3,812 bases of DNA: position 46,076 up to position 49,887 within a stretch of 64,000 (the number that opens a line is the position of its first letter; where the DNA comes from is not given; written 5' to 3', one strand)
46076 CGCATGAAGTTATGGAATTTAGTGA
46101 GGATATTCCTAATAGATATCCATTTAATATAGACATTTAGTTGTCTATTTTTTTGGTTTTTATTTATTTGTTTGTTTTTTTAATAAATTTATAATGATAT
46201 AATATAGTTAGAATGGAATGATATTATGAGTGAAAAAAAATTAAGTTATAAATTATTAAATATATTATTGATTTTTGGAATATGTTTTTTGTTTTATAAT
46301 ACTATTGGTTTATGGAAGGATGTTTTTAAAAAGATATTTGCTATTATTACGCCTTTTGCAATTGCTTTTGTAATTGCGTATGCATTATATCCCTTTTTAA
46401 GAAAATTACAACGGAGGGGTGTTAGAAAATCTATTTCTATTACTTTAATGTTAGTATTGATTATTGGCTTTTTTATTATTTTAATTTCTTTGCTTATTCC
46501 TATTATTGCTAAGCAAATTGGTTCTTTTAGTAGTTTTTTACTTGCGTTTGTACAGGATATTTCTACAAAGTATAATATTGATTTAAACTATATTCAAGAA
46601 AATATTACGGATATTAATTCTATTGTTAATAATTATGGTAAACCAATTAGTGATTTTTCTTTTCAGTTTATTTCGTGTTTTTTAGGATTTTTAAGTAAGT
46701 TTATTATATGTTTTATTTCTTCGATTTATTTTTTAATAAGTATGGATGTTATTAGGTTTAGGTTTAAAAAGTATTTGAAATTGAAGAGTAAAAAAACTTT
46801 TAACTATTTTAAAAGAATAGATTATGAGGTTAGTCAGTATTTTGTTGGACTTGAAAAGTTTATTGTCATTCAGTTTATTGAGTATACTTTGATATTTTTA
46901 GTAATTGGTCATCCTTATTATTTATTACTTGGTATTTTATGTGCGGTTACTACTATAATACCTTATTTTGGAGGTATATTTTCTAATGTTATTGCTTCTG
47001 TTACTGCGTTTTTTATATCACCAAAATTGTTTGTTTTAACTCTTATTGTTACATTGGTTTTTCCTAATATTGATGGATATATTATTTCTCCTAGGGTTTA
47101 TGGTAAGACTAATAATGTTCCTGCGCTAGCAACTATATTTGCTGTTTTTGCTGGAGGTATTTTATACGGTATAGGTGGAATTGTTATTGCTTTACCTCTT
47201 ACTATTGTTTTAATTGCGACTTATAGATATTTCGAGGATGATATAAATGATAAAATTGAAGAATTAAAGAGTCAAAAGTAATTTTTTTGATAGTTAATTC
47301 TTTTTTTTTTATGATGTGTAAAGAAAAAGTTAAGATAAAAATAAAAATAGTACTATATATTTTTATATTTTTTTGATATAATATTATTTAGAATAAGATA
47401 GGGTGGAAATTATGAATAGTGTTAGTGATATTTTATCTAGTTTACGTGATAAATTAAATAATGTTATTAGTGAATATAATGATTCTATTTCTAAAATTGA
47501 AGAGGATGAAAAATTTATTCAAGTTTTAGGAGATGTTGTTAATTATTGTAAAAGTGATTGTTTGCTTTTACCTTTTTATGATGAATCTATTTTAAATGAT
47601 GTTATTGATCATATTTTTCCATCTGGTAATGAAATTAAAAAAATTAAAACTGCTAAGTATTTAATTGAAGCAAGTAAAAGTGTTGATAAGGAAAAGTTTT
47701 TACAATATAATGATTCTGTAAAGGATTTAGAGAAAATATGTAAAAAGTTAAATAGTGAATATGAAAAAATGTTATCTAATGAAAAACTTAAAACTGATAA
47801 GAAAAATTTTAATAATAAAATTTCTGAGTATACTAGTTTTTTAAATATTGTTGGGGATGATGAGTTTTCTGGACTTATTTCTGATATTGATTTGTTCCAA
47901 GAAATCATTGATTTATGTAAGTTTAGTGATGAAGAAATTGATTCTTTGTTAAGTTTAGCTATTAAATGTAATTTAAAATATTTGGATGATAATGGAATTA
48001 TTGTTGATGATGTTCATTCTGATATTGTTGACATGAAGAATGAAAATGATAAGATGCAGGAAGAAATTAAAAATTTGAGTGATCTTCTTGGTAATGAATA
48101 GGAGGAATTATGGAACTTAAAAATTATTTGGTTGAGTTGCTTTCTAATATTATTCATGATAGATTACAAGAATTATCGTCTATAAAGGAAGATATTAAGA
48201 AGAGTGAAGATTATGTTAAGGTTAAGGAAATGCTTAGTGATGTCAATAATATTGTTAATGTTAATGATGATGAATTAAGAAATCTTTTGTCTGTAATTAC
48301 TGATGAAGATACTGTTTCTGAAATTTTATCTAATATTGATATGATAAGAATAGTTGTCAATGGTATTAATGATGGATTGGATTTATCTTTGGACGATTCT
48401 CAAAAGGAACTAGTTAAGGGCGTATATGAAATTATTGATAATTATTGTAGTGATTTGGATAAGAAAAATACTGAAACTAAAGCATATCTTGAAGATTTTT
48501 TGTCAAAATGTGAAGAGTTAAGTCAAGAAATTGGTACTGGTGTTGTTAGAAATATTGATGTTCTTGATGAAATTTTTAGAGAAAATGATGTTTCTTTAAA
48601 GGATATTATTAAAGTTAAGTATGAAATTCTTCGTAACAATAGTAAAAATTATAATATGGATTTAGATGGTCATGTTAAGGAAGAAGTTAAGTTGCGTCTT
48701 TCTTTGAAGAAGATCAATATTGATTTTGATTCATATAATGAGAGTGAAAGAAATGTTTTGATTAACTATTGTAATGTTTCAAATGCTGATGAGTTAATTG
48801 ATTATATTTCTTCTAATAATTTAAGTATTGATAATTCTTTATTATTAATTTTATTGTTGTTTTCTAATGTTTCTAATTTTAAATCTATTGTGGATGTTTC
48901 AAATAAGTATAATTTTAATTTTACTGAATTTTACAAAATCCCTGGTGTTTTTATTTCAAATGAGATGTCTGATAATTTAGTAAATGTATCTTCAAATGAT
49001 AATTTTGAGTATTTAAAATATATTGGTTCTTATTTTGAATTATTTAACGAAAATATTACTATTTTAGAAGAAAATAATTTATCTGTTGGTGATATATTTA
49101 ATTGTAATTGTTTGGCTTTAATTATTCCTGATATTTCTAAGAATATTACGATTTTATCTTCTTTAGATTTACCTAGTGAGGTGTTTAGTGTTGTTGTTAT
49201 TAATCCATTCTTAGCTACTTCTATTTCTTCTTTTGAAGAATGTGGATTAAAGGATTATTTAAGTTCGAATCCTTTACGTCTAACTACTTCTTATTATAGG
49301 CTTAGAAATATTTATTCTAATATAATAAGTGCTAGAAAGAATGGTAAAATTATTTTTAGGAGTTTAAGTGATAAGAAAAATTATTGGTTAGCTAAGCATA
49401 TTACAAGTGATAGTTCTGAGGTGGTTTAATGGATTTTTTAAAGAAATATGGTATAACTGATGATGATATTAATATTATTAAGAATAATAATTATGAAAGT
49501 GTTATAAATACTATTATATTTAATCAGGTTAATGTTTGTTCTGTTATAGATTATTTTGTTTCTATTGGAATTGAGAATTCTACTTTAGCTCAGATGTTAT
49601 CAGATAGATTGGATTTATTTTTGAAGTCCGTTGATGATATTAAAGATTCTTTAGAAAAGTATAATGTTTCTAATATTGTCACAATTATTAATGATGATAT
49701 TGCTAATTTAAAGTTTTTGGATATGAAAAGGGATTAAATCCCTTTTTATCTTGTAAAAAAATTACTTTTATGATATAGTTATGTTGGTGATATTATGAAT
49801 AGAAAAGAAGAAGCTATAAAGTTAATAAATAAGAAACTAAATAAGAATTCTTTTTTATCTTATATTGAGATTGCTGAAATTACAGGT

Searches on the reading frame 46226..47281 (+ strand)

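Call 7: search_protein_families(library=pfam, proteins=[window:46226-47281:+], max_evalue=0.01)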
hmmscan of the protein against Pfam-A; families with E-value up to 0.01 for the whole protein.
window:46226-47281:+ (351 aa): 1 family
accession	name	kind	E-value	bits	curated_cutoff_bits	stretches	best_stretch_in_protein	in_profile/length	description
PF01594.21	AI-2E_transport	-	5e-42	144.7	34.3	1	13-335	4-325/327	AI-2E family transporter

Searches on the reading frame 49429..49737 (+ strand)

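Call 7: search_protein_families(library=pfam, proteins=[window:49429-49737:+], max_evalue=0.01)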
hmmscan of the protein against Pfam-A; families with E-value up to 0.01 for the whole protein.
window:49429-49737:+ (102 aa): 1 family
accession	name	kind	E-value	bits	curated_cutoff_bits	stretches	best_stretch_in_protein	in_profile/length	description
PF02536.19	mTERF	-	0.00027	20.4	23.1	0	1-60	1-57/314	mTERF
